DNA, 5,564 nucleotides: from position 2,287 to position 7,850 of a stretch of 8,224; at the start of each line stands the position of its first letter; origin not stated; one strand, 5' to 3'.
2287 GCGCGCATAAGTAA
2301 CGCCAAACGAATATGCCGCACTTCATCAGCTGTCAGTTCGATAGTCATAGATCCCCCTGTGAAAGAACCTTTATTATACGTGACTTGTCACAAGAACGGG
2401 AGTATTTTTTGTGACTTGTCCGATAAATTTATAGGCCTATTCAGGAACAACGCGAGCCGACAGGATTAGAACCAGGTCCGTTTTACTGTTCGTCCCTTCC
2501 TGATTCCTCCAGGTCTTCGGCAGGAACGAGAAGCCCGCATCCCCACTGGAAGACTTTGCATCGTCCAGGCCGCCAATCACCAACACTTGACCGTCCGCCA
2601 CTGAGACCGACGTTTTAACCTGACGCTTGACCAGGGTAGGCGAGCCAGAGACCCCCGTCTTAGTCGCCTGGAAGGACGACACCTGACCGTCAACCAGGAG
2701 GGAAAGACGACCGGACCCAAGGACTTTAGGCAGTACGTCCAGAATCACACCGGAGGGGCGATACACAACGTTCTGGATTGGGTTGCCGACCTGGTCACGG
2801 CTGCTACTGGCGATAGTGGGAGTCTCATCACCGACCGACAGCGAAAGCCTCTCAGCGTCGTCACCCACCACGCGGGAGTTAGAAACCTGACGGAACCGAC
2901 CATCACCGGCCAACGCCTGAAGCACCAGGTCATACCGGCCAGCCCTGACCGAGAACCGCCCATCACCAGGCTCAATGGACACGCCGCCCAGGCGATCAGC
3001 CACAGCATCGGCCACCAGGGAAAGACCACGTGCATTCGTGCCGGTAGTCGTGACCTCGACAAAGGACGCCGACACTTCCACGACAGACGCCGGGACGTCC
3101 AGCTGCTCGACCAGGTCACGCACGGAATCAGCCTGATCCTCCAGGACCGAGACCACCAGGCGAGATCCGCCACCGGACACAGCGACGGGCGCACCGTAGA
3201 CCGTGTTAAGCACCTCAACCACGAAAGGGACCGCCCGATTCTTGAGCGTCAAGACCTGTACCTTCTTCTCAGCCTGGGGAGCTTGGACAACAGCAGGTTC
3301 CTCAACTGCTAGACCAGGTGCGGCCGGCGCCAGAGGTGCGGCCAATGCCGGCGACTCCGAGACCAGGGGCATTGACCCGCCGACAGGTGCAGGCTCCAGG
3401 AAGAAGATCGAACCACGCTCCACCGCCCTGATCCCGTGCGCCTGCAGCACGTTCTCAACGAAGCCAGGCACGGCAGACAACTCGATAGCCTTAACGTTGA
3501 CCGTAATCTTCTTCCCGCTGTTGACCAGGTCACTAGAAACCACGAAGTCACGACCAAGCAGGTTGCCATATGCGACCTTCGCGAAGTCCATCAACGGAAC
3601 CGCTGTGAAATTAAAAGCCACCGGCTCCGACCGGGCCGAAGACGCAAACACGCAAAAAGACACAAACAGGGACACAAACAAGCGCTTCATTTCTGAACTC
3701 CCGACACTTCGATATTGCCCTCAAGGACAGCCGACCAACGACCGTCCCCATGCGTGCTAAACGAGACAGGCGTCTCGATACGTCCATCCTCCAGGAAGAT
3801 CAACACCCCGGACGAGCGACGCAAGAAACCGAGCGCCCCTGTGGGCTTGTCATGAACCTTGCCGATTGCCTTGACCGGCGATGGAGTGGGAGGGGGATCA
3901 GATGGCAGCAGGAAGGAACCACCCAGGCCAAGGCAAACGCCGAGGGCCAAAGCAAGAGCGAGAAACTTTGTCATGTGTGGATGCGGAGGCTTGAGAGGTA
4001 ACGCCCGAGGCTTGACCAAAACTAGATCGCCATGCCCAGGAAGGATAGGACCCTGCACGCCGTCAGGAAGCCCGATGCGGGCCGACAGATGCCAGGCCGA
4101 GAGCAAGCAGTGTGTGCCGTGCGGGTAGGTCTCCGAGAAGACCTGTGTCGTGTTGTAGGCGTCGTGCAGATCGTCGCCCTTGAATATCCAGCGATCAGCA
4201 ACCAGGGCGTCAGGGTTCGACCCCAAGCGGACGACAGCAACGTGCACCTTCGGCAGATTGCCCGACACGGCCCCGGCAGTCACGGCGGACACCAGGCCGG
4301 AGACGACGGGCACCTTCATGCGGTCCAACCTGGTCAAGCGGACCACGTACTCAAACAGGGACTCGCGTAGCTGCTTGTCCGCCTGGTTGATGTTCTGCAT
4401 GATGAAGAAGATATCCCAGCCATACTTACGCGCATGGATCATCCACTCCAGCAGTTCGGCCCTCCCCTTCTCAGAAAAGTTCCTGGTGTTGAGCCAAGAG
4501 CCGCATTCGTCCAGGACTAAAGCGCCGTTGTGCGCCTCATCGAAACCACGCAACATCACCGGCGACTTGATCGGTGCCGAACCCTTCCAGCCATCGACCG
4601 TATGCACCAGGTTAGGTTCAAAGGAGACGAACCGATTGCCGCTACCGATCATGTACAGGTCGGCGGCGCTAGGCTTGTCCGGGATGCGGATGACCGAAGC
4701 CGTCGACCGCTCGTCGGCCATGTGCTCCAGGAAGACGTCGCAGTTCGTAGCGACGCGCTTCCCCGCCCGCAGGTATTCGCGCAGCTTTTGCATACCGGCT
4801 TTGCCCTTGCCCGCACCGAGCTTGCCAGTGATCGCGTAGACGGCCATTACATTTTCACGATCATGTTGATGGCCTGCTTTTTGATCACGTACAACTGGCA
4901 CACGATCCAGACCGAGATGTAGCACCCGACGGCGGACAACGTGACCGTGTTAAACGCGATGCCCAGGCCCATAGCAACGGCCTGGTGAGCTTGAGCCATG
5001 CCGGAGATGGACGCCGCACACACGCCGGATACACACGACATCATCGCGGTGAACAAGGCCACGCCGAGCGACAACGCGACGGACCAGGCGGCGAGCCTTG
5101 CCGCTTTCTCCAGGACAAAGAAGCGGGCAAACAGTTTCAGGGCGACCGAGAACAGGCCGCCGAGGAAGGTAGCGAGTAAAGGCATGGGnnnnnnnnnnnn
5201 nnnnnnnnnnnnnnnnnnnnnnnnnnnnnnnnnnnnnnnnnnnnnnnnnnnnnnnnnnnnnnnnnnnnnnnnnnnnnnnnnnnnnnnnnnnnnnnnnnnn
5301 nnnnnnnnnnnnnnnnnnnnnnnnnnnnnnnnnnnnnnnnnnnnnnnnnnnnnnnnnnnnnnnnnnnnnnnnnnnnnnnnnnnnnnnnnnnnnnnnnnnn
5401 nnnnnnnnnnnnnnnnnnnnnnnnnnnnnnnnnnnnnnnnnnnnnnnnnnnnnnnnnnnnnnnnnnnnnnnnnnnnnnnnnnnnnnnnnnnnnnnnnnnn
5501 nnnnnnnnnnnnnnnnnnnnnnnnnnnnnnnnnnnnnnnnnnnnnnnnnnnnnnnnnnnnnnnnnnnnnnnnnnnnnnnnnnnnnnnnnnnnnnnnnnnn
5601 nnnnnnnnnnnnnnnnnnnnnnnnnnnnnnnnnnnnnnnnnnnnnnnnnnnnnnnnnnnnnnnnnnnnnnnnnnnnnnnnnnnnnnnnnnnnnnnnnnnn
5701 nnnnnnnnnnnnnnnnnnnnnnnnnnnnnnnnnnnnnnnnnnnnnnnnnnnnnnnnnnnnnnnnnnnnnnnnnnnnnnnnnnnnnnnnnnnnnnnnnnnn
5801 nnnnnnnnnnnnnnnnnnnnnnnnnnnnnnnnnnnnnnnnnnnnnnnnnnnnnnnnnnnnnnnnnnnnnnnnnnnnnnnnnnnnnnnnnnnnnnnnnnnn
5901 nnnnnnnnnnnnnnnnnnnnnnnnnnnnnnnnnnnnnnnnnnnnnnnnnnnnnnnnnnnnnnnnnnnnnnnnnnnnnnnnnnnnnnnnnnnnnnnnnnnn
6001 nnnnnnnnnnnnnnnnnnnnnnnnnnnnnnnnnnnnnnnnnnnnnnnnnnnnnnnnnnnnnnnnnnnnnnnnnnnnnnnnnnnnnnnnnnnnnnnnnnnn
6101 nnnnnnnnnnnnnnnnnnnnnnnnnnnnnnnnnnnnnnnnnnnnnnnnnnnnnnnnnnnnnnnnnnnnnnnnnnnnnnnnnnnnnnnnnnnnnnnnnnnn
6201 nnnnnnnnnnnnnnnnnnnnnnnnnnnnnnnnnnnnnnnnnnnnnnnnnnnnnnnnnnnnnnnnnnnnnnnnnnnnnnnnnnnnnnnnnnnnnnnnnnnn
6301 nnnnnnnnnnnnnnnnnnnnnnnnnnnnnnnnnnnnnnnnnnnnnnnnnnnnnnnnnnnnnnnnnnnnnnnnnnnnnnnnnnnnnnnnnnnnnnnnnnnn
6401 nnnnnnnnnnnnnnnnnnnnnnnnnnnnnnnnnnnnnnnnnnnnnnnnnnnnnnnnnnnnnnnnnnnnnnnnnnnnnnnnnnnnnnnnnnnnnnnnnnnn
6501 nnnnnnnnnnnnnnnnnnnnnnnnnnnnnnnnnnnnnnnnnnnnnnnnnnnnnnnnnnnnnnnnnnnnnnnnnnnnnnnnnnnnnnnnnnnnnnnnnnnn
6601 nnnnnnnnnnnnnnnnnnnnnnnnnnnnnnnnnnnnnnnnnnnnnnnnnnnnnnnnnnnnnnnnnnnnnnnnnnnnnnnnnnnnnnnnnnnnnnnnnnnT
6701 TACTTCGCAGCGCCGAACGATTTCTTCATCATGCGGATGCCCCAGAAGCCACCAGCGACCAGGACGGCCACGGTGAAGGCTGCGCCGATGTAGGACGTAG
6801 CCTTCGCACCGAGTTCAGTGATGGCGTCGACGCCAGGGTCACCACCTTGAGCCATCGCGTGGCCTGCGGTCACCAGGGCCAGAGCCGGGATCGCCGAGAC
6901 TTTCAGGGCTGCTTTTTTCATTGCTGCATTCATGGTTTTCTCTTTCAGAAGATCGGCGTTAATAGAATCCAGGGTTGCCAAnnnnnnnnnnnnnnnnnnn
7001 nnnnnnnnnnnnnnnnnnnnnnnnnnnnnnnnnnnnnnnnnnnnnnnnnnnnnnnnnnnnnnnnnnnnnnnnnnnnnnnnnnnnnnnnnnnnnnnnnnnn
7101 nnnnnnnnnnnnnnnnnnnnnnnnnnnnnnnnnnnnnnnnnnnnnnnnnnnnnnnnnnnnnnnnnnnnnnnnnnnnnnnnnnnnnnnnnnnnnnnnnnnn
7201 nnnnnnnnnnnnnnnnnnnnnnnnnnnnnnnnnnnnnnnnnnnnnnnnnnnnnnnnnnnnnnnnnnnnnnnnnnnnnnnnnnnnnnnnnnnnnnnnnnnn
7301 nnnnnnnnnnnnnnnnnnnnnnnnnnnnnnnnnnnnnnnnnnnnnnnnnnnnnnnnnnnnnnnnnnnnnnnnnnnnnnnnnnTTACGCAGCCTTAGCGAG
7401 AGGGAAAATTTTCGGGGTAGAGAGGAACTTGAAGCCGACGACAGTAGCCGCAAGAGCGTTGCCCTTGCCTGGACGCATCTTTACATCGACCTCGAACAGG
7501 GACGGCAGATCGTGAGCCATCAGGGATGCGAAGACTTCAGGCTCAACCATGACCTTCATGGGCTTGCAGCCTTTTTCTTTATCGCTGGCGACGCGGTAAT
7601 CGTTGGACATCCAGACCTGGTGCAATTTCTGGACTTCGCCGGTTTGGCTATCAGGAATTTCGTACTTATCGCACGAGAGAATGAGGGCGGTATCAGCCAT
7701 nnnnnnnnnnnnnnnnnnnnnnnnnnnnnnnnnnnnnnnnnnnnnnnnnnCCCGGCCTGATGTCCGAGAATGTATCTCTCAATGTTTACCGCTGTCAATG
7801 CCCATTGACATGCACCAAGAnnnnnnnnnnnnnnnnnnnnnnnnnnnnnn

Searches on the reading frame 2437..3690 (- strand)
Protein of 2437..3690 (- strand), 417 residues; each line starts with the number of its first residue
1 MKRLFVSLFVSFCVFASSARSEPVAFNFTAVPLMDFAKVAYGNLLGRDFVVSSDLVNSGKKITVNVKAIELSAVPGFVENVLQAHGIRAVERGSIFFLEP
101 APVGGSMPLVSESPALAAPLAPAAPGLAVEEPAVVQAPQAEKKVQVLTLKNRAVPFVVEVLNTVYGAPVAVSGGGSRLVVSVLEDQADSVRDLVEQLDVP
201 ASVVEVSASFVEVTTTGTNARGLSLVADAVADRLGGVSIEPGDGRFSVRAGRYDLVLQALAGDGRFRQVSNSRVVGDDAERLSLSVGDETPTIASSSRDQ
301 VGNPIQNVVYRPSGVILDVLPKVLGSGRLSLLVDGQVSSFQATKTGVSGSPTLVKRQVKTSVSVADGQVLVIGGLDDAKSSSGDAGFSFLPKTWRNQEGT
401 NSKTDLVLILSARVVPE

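Call 12: search_protein_families(library=pfam, proteins=[window:2437-3690:-], max_evalue=0.1)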
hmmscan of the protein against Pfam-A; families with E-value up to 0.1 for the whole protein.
window:2437-3690:- (417 aa): 2 families
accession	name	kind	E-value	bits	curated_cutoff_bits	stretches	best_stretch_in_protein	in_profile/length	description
PF00263.26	Secretin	-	7.4e-19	68.4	27.5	1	259-415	1-168/169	Bacterial type II and III secretion system protein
PF03958.22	Secretin_N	-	0.0021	18.7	28.2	1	144-202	1-68/69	Bacterial type II/III secretion system short domain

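Call 13: search_protein_families(library=phrogs, proteins=[window:2437-3690:-], max_evalue=0.01)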
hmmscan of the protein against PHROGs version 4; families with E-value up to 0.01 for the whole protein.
window:2437-3690:- (417 aa): 1 family
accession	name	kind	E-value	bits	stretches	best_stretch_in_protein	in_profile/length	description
phrog_1012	-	head and packaging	7.6e-73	246.5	1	7-415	5-400/403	assembly (protein IV of M13)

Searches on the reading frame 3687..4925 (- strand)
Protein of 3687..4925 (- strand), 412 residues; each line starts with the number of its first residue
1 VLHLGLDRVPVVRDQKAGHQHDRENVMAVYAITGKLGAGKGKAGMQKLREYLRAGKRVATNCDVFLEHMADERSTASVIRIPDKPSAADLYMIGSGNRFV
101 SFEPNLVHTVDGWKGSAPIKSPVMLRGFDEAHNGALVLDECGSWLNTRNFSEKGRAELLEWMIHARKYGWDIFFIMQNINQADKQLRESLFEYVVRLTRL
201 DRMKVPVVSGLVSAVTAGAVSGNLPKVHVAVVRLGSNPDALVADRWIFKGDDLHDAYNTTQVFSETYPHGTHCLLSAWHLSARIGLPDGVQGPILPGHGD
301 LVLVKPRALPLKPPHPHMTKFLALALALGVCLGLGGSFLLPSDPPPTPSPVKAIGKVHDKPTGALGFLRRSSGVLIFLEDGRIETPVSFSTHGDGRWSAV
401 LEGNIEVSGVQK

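Call 12: search_protein_families(library=pfam, proteins=[window:3687-4925:-], max_evalue=0.1)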
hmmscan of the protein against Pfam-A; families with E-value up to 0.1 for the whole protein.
window:3687-4925:- (412 aa): 2 families
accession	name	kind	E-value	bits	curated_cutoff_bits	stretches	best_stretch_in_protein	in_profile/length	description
PF05707.18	Zot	-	3.8e-19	69.4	20.3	1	28-203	1-157/197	Zonular occludens toxin (Zot)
PF12696.13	TraG-D_C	-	0.022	15.1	22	1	137-185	5-45/126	TraM recognition site of TraD and TraG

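Call 13: search_protein_families(library=phrogs, proteins=[window:3687-4925:-], max_evalue=0.01)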
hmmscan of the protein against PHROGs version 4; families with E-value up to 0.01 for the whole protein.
window:3687-4925:- (412 aa): 4 families
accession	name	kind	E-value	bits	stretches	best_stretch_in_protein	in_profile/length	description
phrog_1675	-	head and packaging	3.2e-90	304.1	1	27-284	1-229/353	morphogenesis (protein I of M13)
phrog_197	-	moron, auxiliary metabolic gene and host takeover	8.4e-17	62.7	1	23-203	22-169/486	Zot-like toxin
phrog_20922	-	head and packaging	0.0067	16.4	0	130-190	75-134/318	head morphogenesis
phrog_25505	-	unknown function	0.0084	17.4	0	253-278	2-27/158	-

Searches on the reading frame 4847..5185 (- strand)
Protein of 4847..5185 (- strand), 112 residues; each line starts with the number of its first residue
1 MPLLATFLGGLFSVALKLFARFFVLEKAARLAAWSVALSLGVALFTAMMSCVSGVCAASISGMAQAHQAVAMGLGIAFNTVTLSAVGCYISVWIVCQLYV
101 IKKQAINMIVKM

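Call 12: search_protein_families(library=pfam, proteins=[window:4847-5185:-], max_evalue=0.1)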
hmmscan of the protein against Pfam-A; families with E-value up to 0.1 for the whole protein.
window:4847-5185:- (112 aa): 2 families
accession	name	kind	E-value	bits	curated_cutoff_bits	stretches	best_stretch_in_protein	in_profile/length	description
PF11070.13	DUF2871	-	0.014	16.1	27.4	1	8-85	47-124/134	Protein of unknown function (DUF2871)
PF17537.7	DUF5455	-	0.046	14.7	25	1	2-104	1-99/102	Family of unknown function (DUF5455)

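Call 13: search_protein_families(library=phrogs, proteins=[window:4847-5185:-], max_evalue=0.01)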
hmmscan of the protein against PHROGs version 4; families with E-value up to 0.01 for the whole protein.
window:4847-5185:- (112 aa): 2 families
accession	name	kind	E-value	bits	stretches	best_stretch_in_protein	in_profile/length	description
phrog_17485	-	head and packaging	5.5e-07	31.1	1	1-110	1-105/107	minor head protein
phrog_1944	-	head and packaging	0.00011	23.7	1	1-70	10-79/115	minor head protein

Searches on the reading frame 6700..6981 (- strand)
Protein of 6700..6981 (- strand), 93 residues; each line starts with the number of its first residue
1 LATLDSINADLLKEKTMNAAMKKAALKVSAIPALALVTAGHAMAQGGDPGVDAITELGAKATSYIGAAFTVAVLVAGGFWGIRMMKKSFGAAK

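Call 12: search_protein_families(library=pfam, proteins=[window:6700-6981:-], max_evalue=0.1)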
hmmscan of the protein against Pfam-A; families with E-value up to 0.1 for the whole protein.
window:6700-6981:- (93 aa): 2 families
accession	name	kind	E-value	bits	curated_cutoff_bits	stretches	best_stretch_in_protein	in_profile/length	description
PF19199.5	Phage_coatGP8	-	3.6e-10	40.3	24.6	1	25-87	2-64/69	Phage major coat protein, Gp8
PF04956.18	TrbC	-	0.045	14.4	27.9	1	21-86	7-74/98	TrbC/VIRB2 pilin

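Call 13: search_protein_families(library=phrogs, proteins=[window:6700-6981:-], max_evalue=0.01)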
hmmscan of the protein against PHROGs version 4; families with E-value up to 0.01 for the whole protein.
window:6700-6981:- (93 aa): 2 families
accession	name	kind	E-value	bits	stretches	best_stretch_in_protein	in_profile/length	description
phrog_1646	-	head and packaging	4.8e-11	43.8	1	19-90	4-78/81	major coat protein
phrog_15069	-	unknown function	0.0053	17.8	1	54-87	12-45/49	-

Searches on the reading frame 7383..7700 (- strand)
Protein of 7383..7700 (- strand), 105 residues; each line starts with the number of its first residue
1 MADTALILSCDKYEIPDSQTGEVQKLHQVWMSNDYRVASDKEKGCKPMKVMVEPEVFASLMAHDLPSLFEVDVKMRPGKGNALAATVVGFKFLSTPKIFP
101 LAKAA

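Call 12: search_protein_families(library=pfam, proteins=[window:7383-7700:-], max_evalue=0.1)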
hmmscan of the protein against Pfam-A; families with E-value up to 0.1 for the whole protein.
window:7383-7700:- (105 aa): 0 families

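Call 13: search_protein_families(library=phrogs, proteins=[window:7383-7700:-], max_evalue=0.01)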
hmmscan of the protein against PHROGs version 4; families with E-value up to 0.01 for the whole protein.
window:7383-7700:- (105 aa): 0 families
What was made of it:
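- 7383..7700 (-): First gene downstream of P1: 105-aa ORF in the gV (ssDNA-binding protein) position. No Pfam or PHROG hit (calls 12, 13), so the gV assignment rests on position only.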
